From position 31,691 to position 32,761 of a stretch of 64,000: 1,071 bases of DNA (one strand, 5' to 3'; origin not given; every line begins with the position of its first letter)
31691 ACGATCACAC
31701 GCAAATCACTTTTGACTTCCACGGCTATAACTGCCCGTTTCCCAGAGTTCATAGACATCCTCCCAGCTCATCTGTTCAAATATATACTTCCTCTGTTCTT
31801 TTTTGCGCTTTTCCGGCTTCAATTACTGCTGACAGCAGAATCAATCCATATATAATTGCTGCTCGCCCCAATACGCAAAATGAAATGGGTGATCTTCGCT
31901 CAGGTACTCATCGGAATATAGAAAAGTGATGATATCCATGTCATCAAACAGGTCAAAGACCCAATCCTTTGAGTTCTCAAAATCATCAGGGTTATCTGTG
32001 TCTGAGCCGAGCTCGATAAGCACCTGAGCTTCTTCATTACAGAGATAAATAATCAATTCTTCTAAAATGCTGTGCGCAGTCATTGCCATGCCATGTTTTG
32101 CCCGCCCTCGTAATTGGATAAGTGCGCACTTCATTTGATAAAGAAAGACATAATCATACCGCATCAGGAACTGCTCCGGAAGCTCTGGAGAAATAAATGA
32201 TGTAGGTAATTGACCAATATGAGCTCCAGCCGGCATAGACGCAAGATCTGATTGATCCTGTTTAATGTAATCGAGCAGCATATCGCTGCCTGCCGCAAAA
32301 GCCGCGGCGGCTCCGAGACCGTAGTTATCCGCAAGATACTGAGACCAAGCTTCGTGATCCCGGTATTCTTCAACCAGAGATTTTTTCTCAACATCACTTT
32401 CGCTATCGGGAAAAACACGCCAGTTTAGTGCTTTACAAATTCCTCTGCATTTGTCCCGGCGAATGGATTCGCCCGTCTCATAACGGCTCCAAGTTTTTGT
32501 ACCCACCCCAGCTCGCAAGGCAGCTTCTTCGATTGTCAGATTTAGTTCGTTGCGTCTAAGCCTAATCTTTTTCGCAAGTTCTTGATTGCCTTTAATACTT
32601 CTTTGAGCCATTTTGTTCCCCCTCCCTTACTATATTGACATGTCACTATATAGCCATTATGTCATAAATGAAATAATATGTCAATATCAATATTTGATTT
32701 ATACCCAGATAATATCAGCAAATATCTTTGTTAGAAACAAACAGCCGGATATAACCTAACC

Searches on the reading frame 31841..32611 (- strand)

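Call 23: search_protein_families(library=pfam, proteins=[window:31841-32611:-])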
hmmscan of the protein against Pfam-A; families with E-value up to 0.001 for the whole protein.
window:31841-32611:- (256 aa): 3 families
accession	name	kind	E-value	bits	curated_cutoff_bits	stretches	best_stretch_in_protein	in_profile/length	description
PF13560.12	HTH_31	-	8.1e-07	29.7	27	1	11-62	1-54/64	Helix-turn-helix domain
PF01381.28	HTH_3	-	2.3e-06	28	23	1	16-63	1-49/55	Helix-turn-helix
PF15731.11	MqsA_antitoxin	-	0.00033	21.2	30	1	3-49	61-107/131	Antitoxin component of bacterial toxin-antitoxin system, MqsA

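Call 79: search_protein_families(library=phrogs, proteins=[window:31841-32611:-], max_evalue=0.001)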
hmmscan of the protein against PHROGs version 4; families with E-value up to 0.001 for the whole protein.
window:31841-32611:- (256 aa): 5 families
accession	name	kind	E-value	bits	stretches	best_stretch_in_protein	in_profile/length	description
phrog_3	-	transcription regulation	1e-07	33.1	1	8-91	85-180/430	transcriptional repressor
phrog_8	-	transcription regulation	3e-07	31.2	1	10-76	160-226/346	transcriptional regulator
phrog_4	-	transcription regulation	2.3e-05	24.5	1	9-63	134-185/400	transcriptional repressor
phrog_11187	-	transcription regulation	0.00013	22.7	1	10-48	6-44/63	transcriptional regulator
phrog_6962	-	unknown function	0.00041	21.6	0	16-51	6-41/73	-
